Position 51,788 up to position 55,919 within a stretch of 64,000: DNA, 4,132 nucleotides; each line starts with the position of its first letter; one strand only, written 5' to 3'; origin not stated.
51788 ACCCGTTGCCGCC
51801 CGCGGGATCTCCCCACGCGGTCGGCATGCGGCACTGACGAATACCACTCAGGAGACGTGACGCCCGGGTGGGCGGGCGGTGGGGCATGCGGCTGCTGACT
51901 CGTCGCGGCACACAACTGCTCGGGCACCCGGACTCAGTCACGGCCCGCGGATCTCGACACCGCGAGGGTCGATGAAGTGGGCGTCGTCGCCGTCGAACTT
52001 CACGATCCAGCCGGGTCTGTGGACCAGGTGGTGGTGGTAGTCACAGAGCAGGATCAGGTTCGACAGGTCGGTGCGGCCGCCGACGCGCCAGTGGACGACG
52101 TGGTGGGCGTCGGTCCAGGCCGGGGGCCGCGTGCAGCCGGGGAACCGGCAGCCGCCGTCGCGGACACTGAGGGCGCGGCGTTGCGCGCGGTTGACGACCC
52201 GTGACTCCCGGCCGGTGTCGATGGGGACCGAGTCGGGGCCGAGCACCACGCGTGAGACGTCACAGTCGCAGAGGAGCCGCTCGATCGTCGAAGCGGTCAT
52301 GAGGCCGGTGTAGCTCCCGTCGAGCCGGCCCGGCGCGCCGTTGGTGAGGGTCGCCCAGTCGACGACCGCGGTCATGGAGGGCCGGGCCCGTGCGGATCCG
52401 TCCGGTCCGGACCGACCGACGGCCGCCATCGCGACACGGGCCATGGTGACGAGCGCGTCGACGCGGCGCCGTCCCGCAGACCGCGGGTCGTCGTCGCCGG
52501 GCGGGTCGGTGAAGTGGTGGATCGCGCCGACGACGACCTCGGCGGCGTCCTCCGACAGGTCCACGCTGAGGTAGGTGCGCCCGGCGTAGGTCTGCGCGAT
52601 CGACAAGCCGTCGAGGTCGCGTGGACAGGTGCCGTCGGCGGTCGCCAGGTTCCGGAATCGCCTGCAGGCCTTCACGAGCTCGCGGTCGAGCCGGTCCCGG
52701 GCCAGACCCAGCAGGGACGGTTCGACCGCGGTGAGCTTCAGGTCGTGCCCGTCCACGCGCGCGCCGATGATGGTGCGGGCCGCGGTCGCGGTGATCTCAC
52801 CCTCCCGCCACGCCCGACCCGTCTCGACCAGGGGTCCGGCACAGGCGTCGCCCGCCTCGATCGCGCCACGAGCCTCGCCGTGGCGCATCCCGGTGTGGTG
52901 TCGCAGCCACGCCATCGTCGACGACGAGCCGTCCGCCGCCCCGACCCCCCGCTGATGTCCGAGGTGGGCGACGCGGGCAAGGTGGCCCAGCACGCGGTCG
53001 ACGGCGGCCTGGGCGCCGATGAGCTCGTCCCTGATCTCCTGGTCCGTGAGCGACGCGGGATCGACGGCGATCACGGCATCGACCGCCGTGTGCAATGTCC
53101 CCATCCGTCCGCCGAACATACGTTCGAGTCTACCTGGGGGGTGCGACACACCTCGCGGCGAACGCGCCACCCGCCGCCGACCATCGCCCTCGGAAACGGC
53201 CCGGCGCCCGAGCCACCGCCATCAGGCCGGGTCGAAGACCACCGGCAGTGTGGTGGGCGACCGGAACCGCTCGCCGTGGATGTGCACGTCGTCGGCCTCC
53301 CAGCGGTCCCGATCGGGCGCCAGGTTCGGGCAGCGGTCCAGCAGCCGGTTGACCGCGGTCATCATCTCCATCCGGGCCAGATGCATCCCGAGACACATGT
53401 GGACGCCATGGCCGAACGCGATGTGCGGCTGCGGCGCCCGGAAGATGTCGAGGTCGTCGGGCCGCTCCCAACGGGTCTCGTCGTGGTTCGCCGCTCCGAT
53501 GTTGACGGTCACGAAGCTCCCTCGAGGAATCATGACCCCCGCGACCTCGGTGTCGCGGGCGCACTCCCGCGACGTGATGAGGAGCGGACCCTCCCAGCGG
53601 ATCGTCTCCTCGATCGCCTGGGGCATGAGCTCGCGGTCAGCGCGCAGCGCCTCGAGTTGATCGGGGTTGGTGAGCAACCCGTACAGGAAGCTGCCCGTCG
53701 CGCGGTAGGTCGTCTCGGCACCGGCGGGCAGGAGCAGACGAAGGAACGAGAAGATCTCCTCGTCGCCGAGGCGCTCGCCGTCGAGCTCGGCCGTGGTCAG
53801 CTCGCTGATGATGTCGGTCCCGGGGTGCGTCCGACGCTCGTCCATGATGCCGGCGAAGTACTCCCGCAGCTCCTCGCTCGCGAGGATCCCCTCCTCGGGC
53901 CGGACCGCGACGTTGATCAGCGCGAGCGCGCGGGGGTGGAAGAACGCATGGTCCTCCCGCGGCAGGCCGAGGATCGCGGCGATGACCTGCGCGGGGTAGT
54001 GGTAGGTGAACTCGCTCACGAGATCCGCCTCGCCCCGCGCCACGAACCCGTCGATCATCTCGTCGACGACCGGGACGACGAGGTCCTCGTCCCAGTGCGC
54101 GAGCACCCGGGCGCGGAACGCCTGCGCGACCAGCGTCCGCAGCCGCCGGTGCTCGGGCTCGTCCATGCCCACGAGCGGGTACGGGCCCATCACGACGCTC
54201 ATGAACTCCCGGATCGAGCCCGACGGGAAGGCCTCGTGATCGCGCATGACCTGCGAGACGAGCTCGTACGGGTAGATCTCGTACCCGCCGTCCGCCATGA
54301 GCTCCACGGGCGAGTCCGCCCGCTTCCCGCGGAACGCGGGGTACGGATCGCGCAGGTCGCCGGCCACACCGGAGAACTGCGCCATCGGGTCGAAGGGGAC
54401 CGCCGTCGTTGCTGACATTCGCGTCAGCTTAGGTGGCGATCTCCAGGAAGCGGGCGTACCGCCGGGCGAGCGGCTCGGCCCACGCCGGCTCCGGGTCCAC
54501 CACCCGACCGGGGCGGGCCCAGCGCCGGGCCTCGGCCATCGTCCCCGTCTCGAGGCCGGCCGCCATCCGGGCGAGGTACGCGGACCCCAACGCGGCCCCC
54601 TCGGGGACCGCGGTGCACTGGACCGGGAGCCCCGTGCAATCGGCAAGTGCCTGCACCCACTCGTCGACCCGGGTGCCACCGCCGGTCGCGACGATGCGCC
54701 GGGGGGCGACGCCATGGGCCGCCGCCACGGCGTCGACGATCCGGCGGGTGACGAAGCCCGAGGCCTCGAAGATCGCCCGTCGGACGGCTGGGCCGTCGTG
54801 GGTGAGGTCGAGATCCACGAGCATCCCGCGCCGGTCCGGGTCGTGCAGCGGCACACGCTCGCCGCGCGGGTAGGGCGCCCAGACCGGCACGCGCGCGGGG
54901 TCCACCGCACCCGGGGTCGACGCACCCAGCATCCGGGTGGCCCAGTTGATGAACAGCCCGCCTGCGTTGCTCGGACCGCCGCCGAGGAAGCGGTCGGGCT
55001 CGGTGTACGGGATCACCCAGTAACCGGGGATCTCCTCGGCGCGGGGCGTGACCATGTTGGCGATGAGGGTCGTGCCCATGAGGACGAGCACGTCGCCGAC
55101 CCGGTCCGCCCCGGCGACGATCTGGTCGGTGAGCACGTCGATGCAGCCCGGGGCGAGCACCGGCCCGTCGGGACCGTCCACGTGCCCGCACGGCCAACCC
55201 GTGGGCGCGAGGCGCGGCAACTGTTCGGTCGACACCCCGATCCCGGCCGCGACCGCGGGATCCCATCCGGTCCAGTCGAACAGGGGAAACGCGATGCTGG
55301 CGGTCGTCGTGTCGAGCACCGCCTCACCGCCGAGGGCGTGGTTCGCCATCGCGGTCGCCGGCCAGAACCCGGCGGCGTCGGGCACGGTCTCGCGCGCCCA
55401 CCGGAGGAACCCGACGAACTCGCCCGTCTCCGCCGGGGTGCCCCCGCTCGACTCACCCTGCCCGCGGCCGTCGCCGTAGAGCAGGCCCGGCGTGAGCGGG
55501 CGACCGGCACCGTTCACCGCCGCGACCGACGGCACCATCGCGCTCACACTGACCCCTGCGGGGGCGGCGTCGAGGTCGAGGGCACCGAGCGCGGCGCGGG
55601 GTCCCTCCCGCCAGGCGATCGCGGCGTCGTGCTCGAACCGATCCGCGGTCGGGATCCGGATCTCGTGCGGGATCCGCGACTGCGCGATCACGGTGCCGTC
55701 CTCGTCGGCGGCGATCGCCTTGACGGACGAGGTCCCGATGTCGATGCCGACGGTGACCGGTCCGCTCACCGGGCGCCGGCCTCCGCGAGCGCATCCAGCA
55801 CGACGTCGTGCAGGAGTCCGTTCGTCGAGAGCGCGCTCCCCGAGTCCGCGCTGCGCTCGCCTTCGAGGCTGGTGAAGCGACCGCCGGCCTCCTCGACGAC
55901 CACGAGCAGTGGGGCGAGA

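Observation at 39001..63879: Recurrent inverted repeat CTGAC-N5/6-GTCAG at gene boundaries of the lipid-catabolic region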

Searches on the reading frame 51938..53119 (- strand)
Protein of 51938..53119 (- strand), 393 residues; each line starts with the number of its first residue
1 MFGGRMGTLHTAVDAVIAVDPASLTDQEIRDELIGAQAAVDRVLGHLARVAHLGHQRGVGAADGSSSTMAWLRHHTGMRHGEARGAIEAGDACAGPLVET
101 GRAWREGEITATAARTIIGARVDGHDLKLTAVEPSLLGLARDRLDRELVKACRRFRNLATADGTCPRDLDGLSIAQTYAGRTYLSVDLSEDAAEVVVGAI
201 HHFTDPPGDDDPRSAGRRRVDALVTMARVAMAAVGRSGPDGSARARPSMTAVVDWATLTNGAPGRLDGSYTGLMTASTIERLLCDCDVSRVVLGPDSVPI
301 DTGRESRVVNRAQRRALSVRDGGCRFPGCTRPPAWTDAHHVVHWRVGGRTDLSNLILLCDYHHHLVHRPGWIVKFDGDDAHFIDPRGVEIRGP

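Call 11: search_protein_families(library=pfam, proteins=[window:51938-53119:-], max_evalue=0.001)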
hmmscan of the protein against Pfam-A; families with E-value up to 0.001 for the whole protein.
window:51938-53119:- (393 aa): 2 families
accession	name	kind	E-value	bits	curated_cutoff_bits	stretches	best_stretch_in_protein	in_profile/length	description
PF02720.22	DUF222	-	1.4e-17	64.4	24.4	1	51-321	23-306/306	Domain of unknown function (DUF222)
PF01844.29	HNH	-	5e-06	27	21.4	1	329-363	4-41/47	HNH endonuclease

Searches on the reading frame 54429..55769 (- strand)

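Call 12: search_protein_families(library=pfam, proteins=[window:54429-55769:-], max_evalue=0.001)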
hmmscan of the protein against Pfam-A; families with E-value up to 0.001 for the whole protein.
window:54429-55769:- (446 aa): 2 families
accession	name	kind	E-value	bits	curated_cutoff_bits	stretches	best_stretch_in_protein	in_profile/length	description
PF02782.22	FGGY_C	-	2.1e-26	93.3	27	1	231-404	5-198/198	FGGY family of carbohydrate kinases, C-terminal domain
PF00370.27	FGGY_N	-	3.3e-14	53.5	28.8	1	6-197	2-216/245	FGGY family of carbohydrate kinases, N-terminal domain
